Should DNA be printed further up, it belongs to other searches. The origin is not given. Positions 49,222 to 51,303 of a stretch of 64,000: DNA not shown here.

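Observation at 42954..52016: CDP-3,6-dideoxyhexose core (RfbF/G/H) coupled to a YerE-like ThDP enzyme, an aldolase-fold protein, two HAD phosphatases and a methyltransferase: candidate pathway for an undescribed branched or C-extended sugar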

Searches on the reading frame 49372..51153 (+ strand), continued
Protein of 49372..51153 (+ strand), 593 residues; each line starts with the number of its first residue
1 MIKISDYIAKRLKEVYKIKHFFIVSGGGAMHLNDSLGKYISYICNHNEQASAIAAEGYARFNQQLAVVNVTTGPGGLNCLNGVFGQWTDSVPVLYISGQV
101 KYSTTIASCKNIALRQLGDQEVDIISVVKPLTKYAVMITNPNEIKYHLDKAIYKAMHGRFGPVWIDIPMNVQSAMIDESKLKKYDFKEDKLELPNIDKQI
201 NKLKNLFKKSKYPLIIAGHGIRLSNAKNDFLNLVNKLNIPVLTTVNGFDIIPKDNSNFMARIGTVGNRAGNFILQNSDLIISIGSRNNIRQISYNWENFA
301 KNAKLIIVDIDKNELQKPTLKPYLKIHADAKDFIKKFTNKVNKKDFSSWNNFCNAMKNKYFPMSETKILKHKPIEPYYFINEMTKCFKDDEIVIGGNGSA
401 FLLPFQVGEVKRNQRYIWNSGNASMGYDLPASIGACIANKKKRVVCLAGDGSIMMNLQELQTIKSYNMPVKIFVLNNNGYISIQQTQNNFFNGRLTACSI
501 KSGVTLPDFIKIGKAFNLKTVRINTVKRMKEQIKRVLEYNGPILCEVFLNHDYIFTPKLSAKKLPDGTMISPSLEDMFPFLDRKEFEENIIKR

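Call 54: search_protein_families(library=pfam, proteins=[L073:8172-8846:+, L084:5896-6984:+, L050:7582-8709:+, L039:12215-13156:+, L031:12957-14216:+, L029:11767-12624:+, L056:11810-12232:+, L029:6983-8296:+, L067:9166-9993:+, L055:8907-10004:+], max_evalue=0.001)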
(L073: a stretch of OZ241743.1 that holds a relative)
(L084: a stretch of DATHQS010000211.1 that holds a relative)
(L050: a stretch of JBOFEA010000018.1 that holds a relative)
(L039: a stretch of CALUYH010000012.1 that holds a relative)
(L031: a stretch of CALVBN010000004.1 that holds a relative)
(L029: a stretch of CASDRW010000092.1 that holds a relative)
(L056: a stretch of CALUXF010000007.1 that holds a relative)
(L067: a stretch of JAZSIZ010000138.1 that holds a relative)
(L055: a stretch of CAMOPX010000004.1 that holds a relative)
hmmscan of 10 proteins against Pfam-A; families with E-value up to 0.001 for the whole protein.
L073:8172-8846:+ (224 aa): 6 families
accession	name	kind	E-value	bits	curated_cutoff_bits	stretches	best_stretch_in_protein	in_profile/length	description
PF13561.12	adh_short_C2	-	3.8e-40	138.4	27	1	35-217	48-235/236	Enoyl-(Acyl carrier protein) reductase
PF00106.31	adh_short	-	4e-26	92.1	26.6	1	37-169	56-192/195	short chain dehydrogenase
PF04321.23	RmlD_sub_bind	-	5.8e-07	29.3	27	1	4-65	2-60/287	RmlD substrate binding domain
PF01370.27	Epimerase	-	9.9e-06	25.6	20.9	1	6-79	2-87/240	NAD dependent epimerase/dehydratase family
PF23441.1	SDR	-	0.00014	21.8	27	1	40-216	75-254/258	SDR-like rossmann domain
PF08659.16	KR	-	0.00028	21.3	22.6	0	36-139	59-162/180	KR domain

L084:5896-6984:+ (362 aa): 1 family
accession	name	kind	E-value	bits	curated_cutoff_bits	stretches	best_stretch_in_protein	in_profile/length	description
PF03102.20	NeuB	-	8.3e-36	124.1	22.1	1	44-263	12-238/241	NeuB family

L050:7582-8709:+ (375 aa): 2 families
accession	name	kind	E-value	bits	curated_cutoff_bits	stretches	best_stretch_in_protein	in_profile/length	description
PF01761.26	DHQ_synthase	-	6.8e-33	113.2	24.2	1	81-192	3-114/115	3-dehydroquinate synthase N-terminal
PF24621.2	DHQS_C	-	3.5e-30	105.3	27.6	1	194-336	1-144/144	3-dehydroquinate synthase C-terminal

L039:12215-13156:+ (313 aa): 1 family
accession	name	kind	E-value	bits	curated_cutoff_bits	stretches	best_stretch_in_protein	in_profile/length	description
PF00535.33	Glycos_transf_2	-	9e-25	88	23.3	1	6-140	1-131/168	Glycosyl transferase family 2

L031:12957-14216:+ (419 aa): 1 family
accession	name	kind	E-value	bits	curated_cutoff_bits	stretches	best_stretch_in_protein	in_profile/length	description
PF04230.19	PS_pyruv_trans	-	1.7e-15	58.1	25.3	1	52-307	59-279/280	Polysaccharide pyruvyl transferase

L029:11767-12624:+ (285 aa): 6 families
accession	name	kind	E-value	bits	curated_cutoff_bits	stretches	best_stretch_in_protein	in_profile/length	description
PF01370.27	Epimerase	-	7.7e-32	111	20.9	1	4-211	1-235/240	NAD dependent epimerase/dehydratase family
PF16363.11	GDP_Man_Dehyd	-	2.8e-17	63.6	27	2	122-280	152-330/332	GDP-mannose 4,6 dehydratase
PF02719.21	Polysacc_synt_2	-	1.4e-09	38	20.2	1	4-243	1-257/293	Polysaccharide biosynthesis protein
PF01073.25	3Beta_HSD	-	1e-06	28.5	22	0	6-114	2-116/280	3-beta hydroxysteroid dehydrogenase/isomerase family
PF04321.23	RmlD_sub_bind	-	2.7e-05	23.8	27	1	3-108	2-96/287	RmlD substrate binding domain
PF07993.18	NAD_binding_4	-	0.00042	20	20.1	0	6-49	1-48/258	Male sterility protein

L056:11810-12232:+ (140 aa): 1 family
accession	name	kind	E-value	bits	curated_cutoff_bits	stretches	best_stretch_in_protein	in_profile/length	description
PF04138.20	GtrA_DPMS_TM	-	1.2e-13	51.7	26.1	1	27-138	1-117/117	GtrA/DPMS, transmembrane domain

L029:6983-8296:+ (437 aa): 1 family
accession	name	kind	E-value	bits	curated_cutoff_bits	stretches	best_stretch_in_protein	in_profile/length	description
PF00370.27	FGGY_N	-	1.3e-14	54.9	28.8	1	4-200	3-196/245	FGGY family of carbohydrate kinases, N-terminal domain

L067:9166-9993:+ (275 aa): 1 family
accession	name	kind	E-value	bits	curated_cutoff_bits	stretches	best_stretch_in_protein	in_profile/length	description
PF00682.25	HMGL-like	-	5.9e-11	42.7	29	1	5-242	2-240/260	HMGL-like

L055:8907-10004:+ (365 aa): 1 family
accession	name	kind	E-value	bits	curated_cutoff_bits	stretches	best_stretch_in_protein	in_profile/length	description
PF05050.19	Methyltransf_21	-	5.1e-11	43.4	22.7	1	188-319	1-156/173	Methyltransferase FkbM domain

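Call 64: search_protein_families(library=pfam, proteins=[L066:5688-6110:+, L081:5098-5397:+, L018:5804-6370:+, L021:5018-5977:+, L034:7966-9132:+, L067:12522-13592:+, L060:678-1781:+, L064:10724-11917:+, L003:11779-12234:+, L003:12231-12602:+], max_evalue=0.01)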
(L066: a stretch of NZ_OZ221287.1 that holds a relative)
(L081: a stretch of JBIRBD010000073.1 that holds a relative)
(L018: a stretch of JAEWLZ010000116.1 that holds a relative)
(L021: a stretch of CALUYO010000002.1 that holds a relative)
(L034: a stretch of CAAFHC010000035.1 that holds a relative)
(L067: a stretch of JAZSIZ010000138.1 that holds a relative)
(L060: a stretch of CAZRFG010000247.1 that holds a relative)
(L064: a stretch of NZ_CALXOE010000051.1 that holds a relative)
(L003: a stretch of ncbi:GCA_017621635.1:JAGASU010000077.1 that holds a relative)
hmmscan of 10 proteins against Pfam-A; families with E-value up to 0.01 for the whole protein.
L066:5688-6110:+ (140 aa): 1 family
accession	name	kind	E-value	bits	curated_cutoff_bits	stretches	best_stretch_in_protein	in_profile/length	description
PF04138.20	GtrA_DPMS_TM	-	1.9e-14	54.3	26.1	1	7-123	1-117/117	GtrA/DPMS, transmembrane domain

L081:5098-5397:+ (99 aa): 1 family
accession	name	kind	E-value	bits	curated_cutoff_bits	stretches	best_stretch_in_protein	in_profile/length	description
PF05016.21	ParE_toxin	-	1.3e-13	51.7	23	1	12-93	8-87/89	ParE toxin of type II toxin-antitoxin system, parDE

L018:5804-6370:+ (188 aa): 1 family
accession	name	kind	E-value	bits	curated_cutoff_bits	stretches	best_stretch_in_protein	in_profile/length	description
PF00908.23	dTDP_sugar_isom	-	5.5e-64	215.4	27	1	6-177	2-167/168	dTDP-4-dehydrorhamnose 3,5-epimerase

L021:5018-5977:+ (319 aa): 2 families
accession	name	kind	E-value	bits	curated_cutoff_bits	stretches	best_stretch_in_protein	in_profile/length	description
PF01501.26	Glyco_transf_8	-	4.5e-48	164.5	24.3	1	7-255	1-251/253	Glycosyl transferase family 8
PF18404.7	Glyco_transf_24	-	1.5e-06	28.3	25.7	1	10-133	6-126/268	Glucosyltransferase 24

L034:7966-9132:+ (388 aa): 1 family
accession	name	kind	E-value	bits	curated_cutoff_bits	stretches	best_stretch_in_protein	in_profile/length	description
PF01757.29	Acyl_transf_3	-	1.4e-27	97.1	31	1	15-367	6-325/326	Acyltransferase domain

L067:12522-13592:+ (356 aa): 2 families
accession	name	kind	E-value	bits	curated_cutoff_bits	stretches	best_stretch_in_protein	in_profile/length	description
PF04055.27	Radical_SAM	-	4.4e-18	66.4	29.5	1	50-193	1-139/166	Radical SAM superfamily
PF13186.11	SPASM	-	1.8e-12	47.8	21.5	1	263-330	1-67/67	Iron-sulfur cluster-binding domain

L060:678-1781:+ (367 aa): 1 family
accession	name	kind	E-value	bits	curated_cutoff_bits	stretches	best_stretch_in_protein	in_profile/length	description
PF05050.19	Methyltransf_21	-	1.3e-09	38.8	22.7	1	194-330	1-152/173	Methyltransferase FkbM domain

L064:10724-11917:+ (397 aa): 7 families
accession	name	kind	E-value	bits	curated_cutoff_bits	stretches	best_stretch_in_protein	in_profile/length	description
PF13489.12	Methyltransf_23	-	4.2e-26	92.1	27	1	85-239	8-163/164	Methyltransferase domain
PF08241.18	Methyltransf_11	-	7e-16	59.1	21.2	1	105-194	2-95/95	Methyltransferase domain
PF13649.12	Methyltransf_25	-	5.4e-15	56.3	27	1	103-190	1-97/97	Methyltransferase domain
PF08242.18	Methyltransf_12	-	1.6e-13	51.7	30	1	105-192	2-98/98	Methyltransferase domain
PF13847.12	Methyltransf_31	-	9.7e-10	38.7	27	1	99-198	3-113/145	Methyltransferase domain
PF07021.18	MetW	-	0.00012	22.2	21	1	96-172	10-88/193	Methionine biosynthesis protein MetW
PF01728.25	FtsJ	-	0.0013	19.2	24.1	1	96-161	18-85/181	FtsJ-like methyltransferase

L003:11779-12234:+ (151 aa): 1 family
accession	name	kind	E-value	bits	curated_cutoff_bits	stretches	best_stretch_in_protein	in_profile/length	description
PF13012.11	MitMem_reg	-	0.0004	20.7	26.6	1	66-139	31-105/113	Maintenance of mitochondrial structure and function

L003:12231-12602:+ (123 aa): 0 families
